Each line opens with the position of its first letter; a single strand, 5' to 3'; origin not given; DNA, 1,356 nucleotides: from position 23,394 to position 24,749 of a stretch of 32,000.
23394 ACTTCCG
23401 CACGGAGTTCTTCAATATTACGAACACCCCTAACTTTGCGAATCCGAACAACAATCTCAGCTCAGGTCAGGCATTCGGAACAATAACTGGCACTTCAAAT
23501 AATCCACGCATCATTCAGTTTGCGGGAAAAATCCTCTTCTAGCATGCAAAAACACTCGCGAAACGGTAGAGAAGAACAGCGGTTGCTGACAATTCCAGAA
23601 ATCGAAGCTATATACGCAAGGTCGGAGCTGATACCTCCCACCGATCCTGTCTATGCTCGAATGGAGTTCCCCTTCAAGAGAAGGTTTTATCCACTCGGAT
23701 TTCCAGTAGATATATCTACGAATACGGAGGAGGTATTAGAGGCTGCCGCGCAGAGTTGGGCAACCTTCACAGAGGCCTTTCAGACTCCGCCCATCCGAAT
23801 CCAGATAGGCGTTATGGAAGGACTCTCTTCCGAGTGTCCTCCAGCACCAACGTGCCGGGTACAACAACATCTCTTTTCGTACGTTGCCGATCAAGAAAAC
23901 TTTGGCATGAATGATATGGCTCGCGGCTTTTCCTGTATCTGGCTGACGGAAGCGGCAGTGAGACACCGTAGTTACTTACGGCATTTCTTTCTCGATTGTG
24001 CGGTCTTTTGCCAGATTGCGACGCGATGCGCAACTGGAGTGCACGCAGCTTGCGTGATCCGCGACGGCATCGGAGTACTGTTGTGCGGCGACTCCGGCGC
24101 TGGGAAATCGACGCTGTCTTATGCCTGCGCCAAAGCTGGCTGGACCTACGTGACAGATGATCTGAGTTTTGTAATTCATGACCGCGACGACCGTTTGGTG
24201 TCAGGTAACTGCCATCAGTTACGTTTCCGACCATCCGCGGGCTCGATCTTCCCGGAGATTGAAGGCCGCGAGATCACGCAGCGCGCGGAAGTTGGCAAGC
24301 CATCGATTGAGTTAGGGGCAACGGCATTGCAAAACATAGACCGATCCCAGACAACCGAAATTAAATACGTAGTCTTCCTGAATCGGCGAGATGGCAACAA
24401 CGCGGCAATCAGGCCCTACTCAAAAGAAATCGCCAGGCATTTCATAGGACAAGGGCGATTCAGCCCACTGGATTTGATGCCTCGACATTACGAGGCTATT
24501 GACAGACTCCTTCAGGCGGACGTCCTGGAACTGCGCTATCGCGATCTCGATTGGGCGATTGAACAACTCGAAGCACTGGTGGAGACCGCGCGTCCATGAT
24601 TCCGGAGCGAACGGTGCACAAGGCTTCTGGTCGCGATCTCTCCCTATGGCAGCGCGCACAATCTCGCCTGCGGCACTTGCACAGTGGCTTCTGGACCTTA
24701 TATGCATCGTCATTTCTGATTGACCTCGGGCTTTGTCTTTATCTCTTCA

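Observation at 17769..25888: Orphan RiPP-tailoring-like enzyme pair (HprK-like kinase plus NTP_transf_5 nucleotidyltransferase) embedded with a TonB receptor, MFS transporter, cupredoxin and micro-ORF: candidate undescribed system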

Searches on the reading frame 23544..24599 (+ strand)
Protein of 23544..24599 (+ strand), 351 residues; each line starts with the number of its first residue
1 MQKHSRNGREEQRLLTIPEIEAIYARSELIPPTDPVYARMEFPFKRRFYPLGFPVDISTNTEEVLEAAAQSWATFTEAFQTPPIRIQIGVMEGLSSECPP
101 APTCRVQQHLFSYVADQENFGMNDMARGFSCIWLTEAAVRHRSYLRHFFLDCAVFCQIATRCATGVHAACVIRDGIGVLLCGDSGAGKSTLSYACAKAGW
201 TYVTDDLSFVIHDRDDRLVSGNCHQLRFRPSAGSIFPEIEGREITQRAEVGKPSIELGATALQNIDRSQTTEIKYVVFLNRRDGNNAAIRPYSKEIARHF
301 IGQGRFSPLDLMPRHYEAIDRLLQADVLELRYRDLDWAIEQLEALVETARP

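Call 6: search_protein_families(library=pfam, proteins=[window:23544-24599:+], max_evalue=0.1)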
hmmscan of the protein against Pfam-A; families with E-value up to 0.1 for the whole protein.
window:23544-24599:+ (351 aa): 4 families
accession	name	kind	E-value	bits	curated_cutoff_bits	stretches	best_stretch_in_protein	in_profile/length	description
PF07475.17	Hpr_kinase_C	-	1.6e-07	31.5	33.3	1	164-225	7-67/171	HPr Serine kinase C-terminal domain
PF13555.12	AAA_29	-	0.005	17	27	1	173-191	21-38/61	P-loop containing region of AAA domain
PF00493.29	MCM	-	0.08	12.5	23.3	0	153-192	35-74/224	MCM P-loop domain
PF13671.12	AAA_33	-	0.099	13.4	27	0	178-206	2-31/143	AAA domain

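Call 7: search_protein_families(library=ncbifam, proteins=[window:23544-24599:+], max_evalue=0.1)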
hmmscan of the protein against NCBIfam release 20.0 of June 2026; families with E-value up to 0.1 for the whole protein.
window:23544-24599:+ (351 aa): 7 families
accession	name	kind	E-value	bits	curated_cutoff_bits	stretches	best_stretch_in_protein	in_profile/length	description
TIGR04352.1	HprK_rel_A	equivalog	8.4e-14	51.3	200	1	166-345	99-280/280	HprK-related kinase A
TIGR04249.1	SCM_chp_ScmC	equivalog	9.7e-08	31.7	125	1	152-216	114-177/292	SynChlorMet cassette protein ScmC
TIGR04355.1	HprK_rel_B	hypoth_equivalog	1.3e-07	31.1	200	1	163-230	144-211/351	HprK-related kinase B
TIGR00679.1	hpr-ser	equivalog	1.3e-06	27.9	240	1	164-225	132-192/300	HPr(Ser) kinase/phosphatase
NF003883.0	PRK05428.2-1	equivalog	8.9e-06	25.2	252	1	166-224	18-75/189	HPr kinase/phosphorylase-related protein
TIGR01460.1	HAD-SF-IIA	subfamily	0.0064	16.3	100.15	1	224-271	169-216/246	HAD-IIA family hydrolase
NF005115.0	PRK06547.1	equivalog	0.057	12.8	173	0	172-203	12-45/172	hypothetical protein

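Call 10: find_homologous_proteins(query=window:23544-24599:+, max_evalue=0.001)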
Query window:23544-24599:+ (351 aa): 2455 proteins with E <= 0.001 among 8000 candidates; the best 120 are listed.
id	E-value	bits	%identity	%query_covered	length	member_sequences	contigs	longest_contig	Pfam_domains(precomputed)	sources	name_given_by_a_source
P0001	6.6e-231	784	96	100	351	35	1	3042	PF07475.18,PF27840.1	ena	-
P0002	1.4e-152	526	66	96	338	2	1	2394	PF07475.18,PF27840.1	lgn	-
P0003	4.5e-152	524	67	95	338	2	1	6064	PF07475.18,PF27840.1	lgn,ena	-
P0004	1.2e-151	523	65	96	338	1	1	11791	PF07475.18,PF27840.1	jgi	jgi:hypothetical protein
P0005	4.2e-151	521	67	94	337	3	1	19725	PF07475.18,PF27840.1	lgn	-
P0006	4.2e-151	521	68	95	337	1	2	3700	PF07475.18,PF27840.1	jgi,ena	-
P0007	2.4e-150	519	65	96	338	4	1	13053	PF07475.18,PF27840.1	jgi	jgi:hypothetical protein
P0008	5.0e-150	518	67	95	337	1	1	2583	PF07475.18,PF27840.1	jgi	jgi:hypothetical protein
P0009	1.0e-149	517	66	96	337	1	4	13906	PF07475.18,PF27840.1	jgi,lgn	jgi:hypothetical protein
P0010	1.1e-149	517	66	95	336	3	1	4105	PF07475.18,PF27840.1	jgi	jgi:hypothetical protein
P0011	2.2e-149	516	66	96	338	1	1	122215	PF07475.18,PF27840.1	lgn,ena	-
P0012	1.6e-148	513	65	95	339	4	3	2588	PF07475.18,PF27840.1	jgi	-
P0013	3.7e-148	512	65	96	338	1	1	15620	PF07475.18,PF27840.1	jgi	jgi:hypothetical protein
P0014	4.3e-147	508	64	96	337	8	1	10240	PF07475.18,PF27840.1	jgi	jgi:hypothetical protein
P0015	6.1e-147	508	65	95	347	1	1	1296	PF07475.18,PF27840.1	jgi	jgi:HPr Serine kinase C-terminal domain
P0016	4.6e-145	501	65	95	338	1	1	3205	PF07475.18,PF27840.1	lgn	-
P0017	1.3e-144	500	64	96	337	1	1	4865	PF07475.18,PF27840.1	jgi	jgi:hypothetical protein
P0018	1.5e-144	500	63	95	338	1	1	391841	PF07475.18,PF27840.1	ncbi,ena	-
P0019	1.8e-144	499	64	95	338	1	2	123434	PF07475.18,PF27840.1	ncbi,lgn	-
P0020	3.0e-144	499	65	96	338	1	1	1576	PF07475.18,PF27840.1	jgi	jgi:hypothetical protein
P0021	8.6e-144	497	64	96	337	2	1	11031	PF07475.18,PF27840.1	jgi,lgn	jgi:hypothetical protein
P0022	1.9e-143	496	63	95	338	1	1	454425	PF07475.18,PF27840.1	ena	-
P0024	1.7e-142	493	64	96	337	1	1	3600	PF07475.18,PF27840.1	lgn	-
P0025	5.9e-142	491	63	95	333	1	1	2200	PF07475.18,PF27840.1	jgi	jgi:hypothetical protein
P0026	9.2e-142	491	63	95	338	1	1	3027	PF07475.18,PF27840.1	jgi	jgi:hypothetical protein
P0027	2.0e-141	489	61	96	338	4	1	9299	PF07475.18,PF27840.1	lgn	-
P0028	3.1e-141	489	61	95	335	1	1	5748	PF07475.18,PF27840.1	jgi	jgi:hypothetical protein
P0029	1.5e-140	487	62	96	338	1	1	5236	PF07475.18,PF27840.1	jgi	jgi:hypothetical protein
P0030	2.2e-140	486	61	96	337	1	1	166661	PF07475.18,PF27840.1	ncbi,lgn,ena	-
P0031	7.9e-140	484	62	95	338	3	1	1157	PF07475.18,PF27840.1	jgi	jgi:hypothetical protein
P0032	1.9e-139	483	62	96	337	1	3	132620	PF07475.18,PF27840.1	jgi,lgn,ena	-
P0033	2.2e-139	483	63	95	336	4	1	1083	PF07475.18,PF27840.1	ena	-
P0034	1.1e-138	480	61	96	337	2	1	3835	PF07475.18,PF27840.1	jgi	jgi:hypothetical protein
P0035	3.3e-138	479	63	95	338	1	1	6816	PF07475.18,PF27840.1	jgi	-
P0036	3.0e-137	476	60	96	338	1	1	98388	PF07475.18,PF27840.1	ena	-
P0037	6.5e-136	471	59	95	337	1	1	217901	PF07475.18,PF27840.1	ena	-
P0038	1.1e-132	461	58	95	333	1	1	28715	PF07475.18,PF27840.1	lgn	-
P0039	3.9e-132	459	58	96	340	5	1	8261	PF07475.18,PF27840.1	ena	-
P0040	2.3e-131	456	59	96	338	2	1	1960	PF07475.18,PF27840.1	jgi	-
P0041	2.8e-131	456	63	88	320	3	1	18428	PF07475.18,PF27840.1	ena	-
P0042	4.4e-130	452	57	96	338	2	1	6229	PF07475.18,PF27840.1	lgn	-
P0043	1.6e-129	450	56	95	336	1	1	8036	PF07475.18,PF27840.1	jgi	jgi:hypothetical protein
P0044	1.8e-125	437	55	96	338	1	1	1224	PF07475.18,PF27840.1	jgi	jgi:hypothetical protein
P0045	1.9e-125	437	58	96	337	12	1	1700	PF07475.18,PF27840.1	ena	-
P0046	1.3e-124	434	56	96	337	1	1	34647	PF07475.18,PF27840.1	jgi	jgi:hypothetical protein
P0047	8.9e-123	428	54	99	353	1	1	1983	PF07475.18,PF27840.1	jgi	jgi:hypothetical protein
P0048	1.8e-122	427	56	95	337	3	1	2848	PF07475.18,PF27840.1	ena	-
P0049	5.7e-122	425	56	96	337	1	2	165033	PF07475.18,PF27840.1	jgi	jgi:hypothetical protein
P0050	1.7e-121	424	55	96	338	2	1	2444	PF07475.18,PF27840.1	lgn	-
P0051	2.1e-121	424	56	96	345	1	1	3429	PF07475.18,PF27840.1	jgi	jgi:hypothetical protein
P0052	3.9e-120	419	55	95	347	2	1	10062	PF07475.18,PF27840.1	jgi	-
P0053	3.2e-119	416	54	96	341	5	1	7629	PF07475.18,PF27840.1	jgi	jgi:hypothetical protein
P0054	5.0e-119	416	53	99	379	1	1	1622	PF07475.18,PF27840.1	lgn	-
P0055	1.6e-118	414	53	98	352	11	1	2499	PF07475.18,PF27840.1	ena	-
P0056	1.9e-118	414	54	96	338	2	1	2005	PF07475.18,PF27840.1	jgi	jgi:hypothetical protein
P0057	2.0e-118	414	55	96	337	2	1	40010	PF07475.18,PF27840.1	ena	-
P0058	2.3e-118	414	55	96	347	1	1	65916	PF07475.18,PF27840.1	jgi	jgi:hypothetical protein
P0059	2.6e-118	413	55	95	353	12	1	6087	PF07475.18,PF27840.1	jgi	jgi:hypothetical protein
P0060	3.6e-118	413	54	97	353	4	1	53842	PF07475.18,PF27840.1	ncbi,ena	-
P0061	6.5e-118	412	56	95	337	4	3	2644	PF07475.18,PF27840.1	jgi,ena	jgi:hypothetical protein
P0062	7.4e-118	412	53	99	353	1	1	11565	PF07475.18,PF27840.1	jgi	jgi:hypothetical protein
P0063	2.9e-117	410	56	96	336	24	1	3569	PF07475.18,PF27840.1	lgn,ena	-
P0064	7.6e-117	409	54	95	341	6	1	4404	PF07475.18,PF27840.1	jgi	jgi:hypothetical protein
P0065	7.8e-117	409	54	96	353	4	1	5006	PF07475.18,PF27840.1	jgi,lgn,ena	-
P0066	1.4e-116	408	54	95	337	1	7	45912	PF07475.18,PF27840.1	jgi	jgi:hypothetical protein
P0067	2.2e-116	407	53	97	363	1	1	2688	PF07475.18,PF27840.1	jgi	jgi:hypothetical protein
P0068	2.6e-116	407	53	96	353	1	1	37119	PF07475.18,PF27840.1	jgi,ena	-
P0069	3.0e-116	407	55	96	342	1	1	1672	PF07475.18,PF27840.1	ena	-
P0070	3.2e-116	407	52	96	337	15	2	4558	PF07475.18,PF27840.1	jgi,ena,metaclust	metaclust:\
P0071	6.6e-116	406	54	95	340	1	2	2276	PF07475.18,PF27840.1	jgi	jgi:hypothetical protein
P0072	7.2e-116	405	53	96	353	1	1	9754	PF07475.18,PF27840.1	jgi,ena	-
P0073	8.4e-116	405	54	95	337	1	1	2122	PF07475.18,PF27840.1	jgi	jgi:hypothetical protein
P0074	1.5e-115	404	54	96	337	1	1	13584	PF07475.18,PF27840.1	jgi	jgi:HPr Serine kinase C-terminal domain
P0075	3.0e-115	403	54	97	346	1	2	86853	PF07475.18,PF27840.1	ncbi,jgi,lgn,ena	-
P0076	3.3e-115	403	53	97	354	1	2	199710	PF07475.18,PF27840.1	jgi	jgi:HPr Serine kinase C-terminal domain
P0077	3.5e-115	403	52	96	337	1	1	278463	PF07475.18,PF27840.1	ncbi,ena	-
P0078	5.5e-115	402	54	97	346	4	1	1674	PF07475.18,PF27840.1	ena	-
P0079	5.7e-115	402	52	98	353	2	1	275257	PF07475.18,PF27840.1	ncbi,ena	-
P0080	1.0e-114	402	54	95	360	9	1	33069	PF07475.18,PF27840.1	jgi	jgi:hypothetical protein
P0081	1.0e-114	402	55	95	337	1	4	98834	PF07475.18,PF27840.1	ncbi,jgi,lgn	ncbi:MAG TPA: aldolase [Terracidiphilus sp.]|jgi:hypothetical protein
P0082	1.1e-114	402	55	95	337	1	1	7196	PF07475.18,PF27840.1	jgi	jgi:hypothetical protein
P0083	1.2e-114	401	53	96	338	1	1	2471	PF07475.18,PF27840.1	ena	-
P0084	1.5e-114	401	55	95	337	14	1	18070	PF07475.18,PF27840.1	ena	-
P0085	1.5e-114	401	55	96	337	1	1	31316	PF07475.18,PF27840.1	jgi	jgi:hypothetical protein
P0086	1.8e-114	401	54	95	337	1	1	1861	PF07475.18,PF27840.1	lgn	-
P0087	2.0e-114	401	53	97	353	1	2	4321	PF07475.18,PF27840.1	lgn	-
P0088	3.0e-114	400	54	95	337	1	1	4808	PF07475.18,PF27840.1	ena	-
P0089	3.2e-114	400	53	95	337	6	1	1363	PF07475.18,PF27840.1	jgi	jgi:hypothetical protein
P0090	6.6e-114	399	54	95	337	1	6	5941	PF07475.18,PF27840.1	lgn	-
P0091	9.6e-114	398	53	96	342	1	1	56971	PF07475.18,PF27840.1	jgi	jgi:hypothetical protein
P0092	1.3e-113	398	53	95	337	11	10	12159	PF07475.18,PF27840.1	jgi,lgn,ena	jgi:hypothetical protein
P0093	1.3e-113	398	54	96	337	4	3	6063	PF07475.18,PF27840.1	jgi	jgi:predicted ATPase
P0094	1.3e-113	398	54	96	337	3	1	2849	PF07475.18,PF27840.1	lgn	-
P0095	1.6e-113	398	51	96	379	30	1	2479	PF07475.18,PF27840.1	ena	-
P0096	1.6e-113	398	51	95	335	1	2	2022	PF07475.18,PF27840.1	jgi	jgi:hypothetical protein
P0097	1.6e-113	398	54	95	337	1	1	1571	PF07475.18,PF27840.1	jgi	jgi:hypothetical protein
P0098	2.8e-113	397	54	95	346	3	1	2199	PF07475.18,PF27840.1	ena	-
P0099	2.9e-113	397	53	95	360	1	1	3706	PF07475.18,PF27840.1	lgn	-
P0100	4.8e-113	396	53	95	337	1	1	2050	PF07475.18,PF27840.1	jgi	jgi:hypothetical protein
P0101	8.1e-113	395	54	95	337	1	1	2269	PF07475.18,PF27840.1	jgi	jgi:hypothetical protein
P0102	1.0e-112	395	52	95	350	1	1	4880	PF07475.18,PF27840.1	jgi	jgi:hypothetical protein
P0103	1.0e-112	395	52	96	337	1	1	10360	PF07475.18,PF27840.1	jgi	jgi:hypothetical protein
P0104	1.4e-112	395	54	95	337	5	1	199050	PF07475.18,PF27840.1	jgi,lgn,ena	jgi:hypothetical protein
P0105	1.4e-112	395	54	95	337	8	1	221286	PF07475.18,PF27840.1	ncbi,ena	-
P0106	1.5e-112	395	53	95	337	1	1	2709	PF07475.18,PF27840.1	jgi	jgi:HPr Serine kinase C-terminal domain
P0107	1.5e-112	394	53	95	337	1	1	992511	PF07475.18,PF27840.1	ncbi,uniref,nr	ncbi:aldolase [Occallatibacter savannae]|uniref:aldolase n=1 Tax=Occallatibacter savannae TaxID=1002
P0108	1.6e-112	394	55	95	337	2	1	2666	PF07475.18,PF27840.1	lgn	-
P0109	2.0e-112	394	53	95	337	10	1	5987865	PF07475.18,PF27840.1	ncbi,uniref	ncbi:aldolase [Telmatobacter sp. DSM 110680]|uniref:Aldolase n=1 Tax=Telmatobacter sp. DSM 110680 Ta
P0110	2.4e-112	394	53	96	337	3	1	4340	PF07475.18,PF27840.1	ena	-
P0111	3.4e-112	393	53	97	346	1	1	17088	PF07475.18,PF27840.1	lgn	-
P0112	4.7e-112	393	54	95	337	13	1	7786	PF07475.18,PF27840.1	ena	-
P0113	5.2e-112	393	54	95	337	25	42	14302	PF07475.18,PF27840.1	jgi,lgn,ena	jgi:hypothetical protein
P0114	5.3e-112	393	53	96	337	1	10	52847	PF07475.18,PF27840.1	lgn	-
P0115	5.5e-112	393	53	95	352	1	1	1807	PF07475.18,PF27840.1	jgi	jgi:hypothetical protein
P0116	6.2e-112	392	52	95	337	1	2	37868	PF07475.18,PF27840.1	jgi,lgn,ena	jgi:hypothetical protein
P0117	6.2e-112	392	52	95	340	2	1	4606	PF07475.18,PF27840.1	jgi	jgi:hypothetical protein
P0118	1.5e-111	391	54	96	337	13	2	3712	PF07475.18,PF27840.1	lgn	-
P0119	1.5e-111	391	52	95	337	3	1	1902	PF07475.18,PF27840.1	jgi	jgi:hypothetical protein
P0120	1.5e-111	391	52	95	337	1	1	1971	PF07475.18,PF27840.1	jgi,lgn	jgi:hypothetical protein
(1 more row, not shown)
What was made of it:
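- Closest known: HPr-rel-A. Same: The kinase's best NCBIfam hits are these families, and it carries the precomputed PF27840 ScmC domain (calls 7, 10).
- The kinase carries the Pfam ScmC signature and weak TIGR04352/TIGR04249 hits, families defined in peptide-modification cassettes (calls 7, 10).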

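Call 11: find_encoding_contigs(protein=P0109, flank=10000, max_places=3)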
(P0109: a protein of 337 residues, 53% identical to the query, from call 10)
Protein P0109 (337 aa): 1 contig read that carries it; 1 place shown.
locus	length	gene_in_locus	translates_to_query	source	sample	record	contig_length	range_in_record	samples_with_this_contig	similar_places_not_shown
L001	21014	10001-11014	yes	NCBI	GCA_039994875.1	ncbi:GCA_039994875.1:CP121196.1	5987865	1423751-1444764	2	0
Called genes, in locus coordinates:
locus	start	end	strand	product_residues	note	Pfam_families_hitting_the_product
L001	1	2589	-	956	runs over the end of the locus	PF02563:Poly_export, PF22461:SLBB_2 (faint), PF10531:SLBB (weak)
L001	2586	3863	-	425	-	PF14907:NTP_transf_5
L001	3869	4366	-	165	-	PF00034:Cytochrom_C, PF13442:Cytochrome_CBB3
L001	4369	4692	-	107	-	PF13473:Cupredoxin_1, PF00116:COX2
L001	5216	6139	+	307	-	-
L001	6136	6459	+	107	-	-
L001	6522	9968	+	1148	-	PF13620:CarboxypepD_reg, PF13715:CarbopepD_reg_2 (weak), PF22904:NOMO1-like_2nd (faint), PF07715:Plug (weak), PF25183:OMP_b-brl_4, PF00593:TonB_dep_Rec_b-barrel (weak)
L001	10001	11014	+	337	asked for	PF27840:ScmC (weak), PF07475:Hpr_kinase_C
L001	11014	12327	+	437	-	PF12832:MFS_1_like (faint), PF07690:MFS_1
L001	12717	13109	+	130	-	PF20337:DUF6632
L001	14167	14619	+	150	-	PF14534:DUF4440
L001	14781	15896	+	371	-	PF13857:Ank_5 (faint), PF12796:Ank_2, PF24521:Ank_KRIT1 (weak), PF13637:Ank_4 (weak), PF00023:Ank, PF13606:Ank_3 (weak)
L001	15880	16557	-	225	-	-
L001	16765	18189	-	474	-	PF00512:HisKA, PF13581:HATPase_c_2 (weak), PF02518:HATPase_c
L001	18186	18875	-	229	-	PF00072:Response_reg, PF00486:Trans_reg_C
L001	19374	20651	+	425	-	PF03033:Glyco_transf_28, PF00201:UDPGT, PF04101:Glyco_tran_28_C, PF06722:EryCIII-like_C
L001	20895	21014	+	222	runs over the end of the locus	PF13628:DUF4142, PF03713:DUF305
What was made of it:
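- L001: divergent operons (call 11).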

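Call 12: find_encoding_contigs(protein=P0018, flank=10000, max_places=3)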
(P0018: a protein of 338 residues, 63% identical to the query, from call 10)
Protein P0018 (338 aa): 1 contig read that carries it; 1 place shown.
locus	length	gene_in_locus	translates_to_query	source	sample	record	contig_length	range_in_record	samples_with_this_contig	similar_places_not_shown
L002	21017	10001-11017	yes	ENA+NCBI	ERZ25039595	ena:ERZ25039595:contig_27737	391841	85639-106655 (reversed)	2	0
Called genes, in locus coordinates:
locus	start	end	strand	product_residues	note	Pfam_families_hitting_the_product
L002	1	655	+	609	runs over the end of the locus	PF00512:HisKA (faint), PF00672:HAMP (weak), PF13581:HATPase_c_2 (faint), PF02518:HATPase_c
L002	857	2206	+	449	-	-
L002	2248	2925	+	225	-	PF14686:fn3_3 (faint)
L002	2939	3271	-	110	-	-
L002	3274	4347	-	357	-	-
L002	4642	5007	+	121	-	PF00116:COX2, PF13473:Cupredoxin_1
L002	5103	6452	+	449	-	PF14907:NTP_transf_5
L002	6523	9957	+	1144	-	PF13620:CarboxypepD_reg, PF13715:CarbopepD_reg_2 (faint), PF25183:OMP_b-brl_4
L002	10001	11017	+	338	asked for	PF07475:Hpr_kinase_C (weak), PF27840:ScmC (weak)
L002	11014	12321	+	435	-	PF07690:MFS_1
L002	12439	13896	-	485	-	PF00370:FGGY_N, PF02782:FGGY_C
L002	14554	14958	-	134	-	-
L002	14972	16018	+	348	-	PF07394:DUF1501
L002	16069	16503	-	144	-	PF12826:HHH_2, PF00533:BRCT, PF12738:PTCB-BRCT (weak)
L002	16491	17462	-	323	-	PF01653:DNA_ligase_aden, PF03120:OB_DNA_ligase, PF03119:DNA_ligase_ZBD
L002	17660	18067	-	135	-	PF01653:DNA_ligase_aden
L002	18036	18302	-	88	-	PF22745:Nlig-Ia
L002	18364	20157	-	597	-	PF14559:TPR_19 (faint)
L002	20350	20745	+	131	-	-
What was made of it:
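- L002: colinear cupredoxin-NT-TBDR-kinase-MFS (call 12).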
